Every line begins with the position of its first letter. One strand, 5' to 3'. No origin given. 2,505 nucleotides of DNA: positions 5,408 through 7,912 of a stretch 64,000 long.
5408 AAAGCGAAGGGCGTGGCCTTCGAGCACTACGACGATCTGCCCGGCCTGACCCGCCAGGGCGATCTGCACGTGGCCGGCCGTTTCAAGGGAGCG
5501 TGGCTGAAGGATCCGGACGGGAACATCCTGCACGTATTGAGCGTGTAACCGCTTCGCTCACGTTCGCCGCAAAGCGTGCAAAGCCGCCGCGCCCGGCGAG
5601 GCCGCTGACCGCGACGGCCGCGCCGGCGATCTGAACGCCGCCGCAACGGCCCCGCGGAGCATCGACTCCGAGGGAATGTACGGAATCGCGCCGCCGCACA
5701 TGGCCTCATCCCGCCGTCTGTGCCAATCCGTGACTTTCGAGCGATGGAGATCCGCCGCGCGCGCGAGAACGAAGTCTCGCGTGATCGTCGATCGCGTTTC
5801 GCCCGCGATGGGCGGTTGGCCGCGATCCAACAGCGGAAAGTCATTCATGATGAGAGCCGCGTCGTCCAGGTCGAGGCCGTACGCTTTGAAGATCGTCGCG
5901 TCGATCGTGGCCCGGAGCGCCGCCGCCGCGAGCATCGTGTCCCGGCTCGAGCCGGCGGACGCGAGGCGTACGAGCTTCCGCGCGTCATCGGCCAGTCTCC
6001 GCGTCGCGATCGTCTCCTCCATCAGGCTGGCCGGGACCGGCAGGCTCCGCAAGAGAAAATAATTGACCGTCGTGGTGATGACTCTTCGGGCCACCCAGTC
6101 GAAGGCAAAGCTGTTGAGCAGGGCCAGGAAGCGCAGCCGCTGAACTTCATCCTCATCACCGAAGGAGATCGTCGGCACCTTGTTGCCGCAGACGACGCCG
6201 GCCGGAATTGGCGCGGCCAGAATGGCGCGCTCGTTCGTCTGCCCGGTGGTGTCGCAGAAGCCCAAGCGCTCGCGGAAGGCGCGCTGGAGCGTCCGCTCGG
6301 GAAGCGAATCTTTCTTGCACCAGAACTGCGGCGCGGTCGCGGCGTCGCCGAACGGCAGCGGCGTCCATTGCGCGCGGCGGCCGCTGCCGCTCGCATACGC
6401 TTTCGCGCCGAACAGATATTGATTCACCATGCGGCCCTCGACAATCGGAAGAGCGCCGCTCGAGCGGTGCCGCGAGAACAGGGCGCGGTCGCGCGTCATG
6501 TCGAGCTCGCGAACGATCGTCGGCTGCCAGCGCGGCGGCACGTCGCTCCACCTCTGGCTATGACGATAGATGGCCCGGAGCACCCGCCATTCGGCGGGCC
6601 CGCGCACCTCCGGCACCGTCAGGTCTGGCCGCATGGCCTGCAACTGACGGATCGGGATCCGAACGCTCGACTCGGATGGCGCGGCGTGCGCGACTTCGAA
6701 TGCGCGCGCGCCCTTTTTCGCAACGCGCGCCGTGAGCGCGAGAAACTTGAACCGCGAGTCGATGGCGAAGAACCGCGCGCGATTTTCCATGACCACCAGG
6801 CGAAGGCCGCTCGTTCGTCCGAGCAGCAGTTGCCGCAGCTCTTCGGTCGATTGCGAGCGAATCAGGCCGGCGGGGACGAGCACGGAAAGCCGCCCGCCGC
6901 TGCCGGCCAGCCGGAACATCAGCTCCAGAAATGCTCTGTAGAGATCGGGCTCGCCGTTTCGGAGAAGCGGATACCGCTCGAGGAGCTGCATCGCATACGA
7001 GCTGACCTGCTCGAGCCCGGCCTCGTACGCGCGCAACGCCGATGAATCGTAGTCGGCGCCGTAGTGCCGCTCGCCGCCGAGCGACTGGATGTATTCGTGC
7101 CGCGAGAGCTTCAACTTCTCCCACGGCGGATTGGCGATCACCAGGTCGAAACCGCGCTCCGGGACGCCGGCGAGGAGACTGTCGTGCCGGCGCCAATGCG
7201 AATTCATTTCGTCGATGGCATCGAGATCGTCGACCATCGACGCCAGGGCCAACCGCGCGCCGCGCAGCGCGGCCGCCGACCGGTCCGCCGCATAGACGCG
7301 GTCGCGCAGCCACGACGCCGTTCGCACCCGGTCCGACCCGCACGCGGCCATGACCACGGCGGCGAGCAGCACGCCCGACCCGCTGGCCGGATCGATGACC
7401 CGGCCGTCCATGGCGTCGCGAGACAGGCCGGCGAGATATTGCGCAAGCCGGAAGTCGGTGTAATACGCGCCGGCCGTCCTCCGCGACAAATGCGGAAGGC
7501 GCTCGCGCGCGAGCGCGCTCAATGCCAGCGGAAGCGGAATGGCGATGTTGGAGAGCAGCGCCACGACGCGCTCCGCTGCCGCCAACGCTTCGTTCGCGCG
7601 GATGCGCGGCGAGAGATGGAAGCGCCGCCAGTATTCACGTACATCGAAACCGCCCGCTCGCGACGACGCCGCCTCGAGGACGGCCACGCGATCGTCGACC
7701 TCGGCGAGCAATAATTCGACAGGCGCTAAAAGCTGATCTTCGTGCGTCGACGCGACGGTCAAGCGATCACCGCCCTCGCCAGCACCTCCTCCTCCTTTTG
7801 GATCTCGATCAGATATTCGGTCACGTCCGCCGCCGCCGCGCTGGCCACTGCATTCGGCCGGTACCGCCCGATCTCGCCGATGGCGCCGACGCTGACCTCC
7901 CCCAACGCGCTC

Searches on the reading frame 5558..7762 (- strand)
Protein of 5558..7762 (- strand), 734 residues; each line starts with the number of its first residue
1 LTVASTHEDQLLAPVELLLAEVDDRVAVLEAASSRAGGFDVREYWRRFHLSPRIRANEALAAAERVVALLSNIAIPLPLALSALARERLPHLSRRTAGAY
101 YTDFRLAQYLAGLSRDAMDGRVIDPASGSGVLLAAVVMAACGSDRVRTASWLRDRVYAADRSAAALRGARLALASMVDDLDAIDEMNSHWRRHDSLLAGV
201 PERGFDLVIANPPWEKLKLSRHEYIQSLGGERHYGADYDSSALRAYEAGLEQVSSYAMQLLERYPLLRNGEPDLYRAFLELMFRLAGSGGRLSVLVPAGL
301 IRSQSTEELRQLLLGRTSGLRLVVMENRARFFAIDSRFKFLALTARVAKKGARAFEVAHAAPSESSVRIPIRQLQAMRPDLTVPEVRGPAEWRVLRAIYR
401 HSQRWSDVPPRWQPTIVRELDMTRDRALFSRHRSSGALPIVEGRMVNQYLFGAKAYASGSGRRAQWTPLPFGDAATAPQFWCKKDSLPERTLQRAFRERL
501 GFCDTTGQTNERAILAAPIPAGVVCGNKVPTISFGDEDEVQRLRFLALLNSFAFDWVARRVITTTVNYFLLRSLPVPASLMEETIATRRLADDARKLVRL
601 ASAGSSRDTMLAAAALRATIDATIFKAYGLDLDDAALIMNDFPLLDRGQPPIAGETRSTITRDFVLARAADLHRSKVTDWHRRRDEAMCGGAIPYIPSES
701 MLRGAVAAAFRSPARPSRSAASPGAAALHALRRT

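Call 85: search_protein_families(library=padloc, proteins=[window:5558-7762:-], max_evalue=0.001)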
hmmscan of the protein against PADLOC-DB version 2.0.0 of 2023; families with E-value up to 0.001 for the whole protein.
window:5558-7762:- (734 aa): 22 families
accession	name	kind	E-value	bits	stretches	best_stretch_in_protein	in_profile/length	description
PDLC03622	REase_MTase_IIG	-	8.9e-19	64.4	2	264-346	953-1037/1524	Type IIG restriction enzyme-methyltransferase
PDLC04134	mad2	-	1e-18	65.5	1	83-324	256-424/492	mads_2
PDLC03237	MTase_II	-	3.3e-15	53.1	1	100-643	123-626/1036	Type II methyltransferase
PDLC03338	MTase_II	-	4.9e-14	50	1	81-230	113-274/604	Type II methyltransferase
PDLC03620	REase_MTase_IIG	-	1.7e-12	43.8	1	498-584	1199-1285/1378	Type IIG restriction enzyme-methyltransferase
PDLC03613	REase_MTase_IIG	-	2.3e-11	40.1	1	203-583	747-1156/1250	Type IIG restriction enzyme-methyltransferase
PDLC03365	MTase_II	-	5.9e-11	39.9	2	499-642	418-551/578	Type II methyltransferase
PDLC03227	MTase_II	-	1.3e-09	35.5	1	90-218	20-146/494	Type II methyltransferase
PDLC03335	MTase_II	-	1.2e-08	32.1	0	100-218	87-209/607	Type II methyltransferase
PDLC03348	MTase_II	-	1.5e-07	28.3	1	91-215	213-357/727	Type II methyltransferase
PDLC03267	MTase_II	-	1.3e-05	22.4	0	97-214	13-116/539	Type II methyltransferase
PDLC03226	MTase_II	-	1.3e-05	22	0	93-218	12-142/579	Type II methyltransferase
PDLC03293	MTase_II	-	1.7e-05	21.8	0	92-138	11-57/427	Type II methyltransferase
PDLC03219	MTase_II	-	1.8e-05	21.3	0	93-175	46-123/504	Type II methyltransferase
PDLC03021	MTase_I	-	3.1e-05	21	0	95-215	161-283/491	Type I methyltransferase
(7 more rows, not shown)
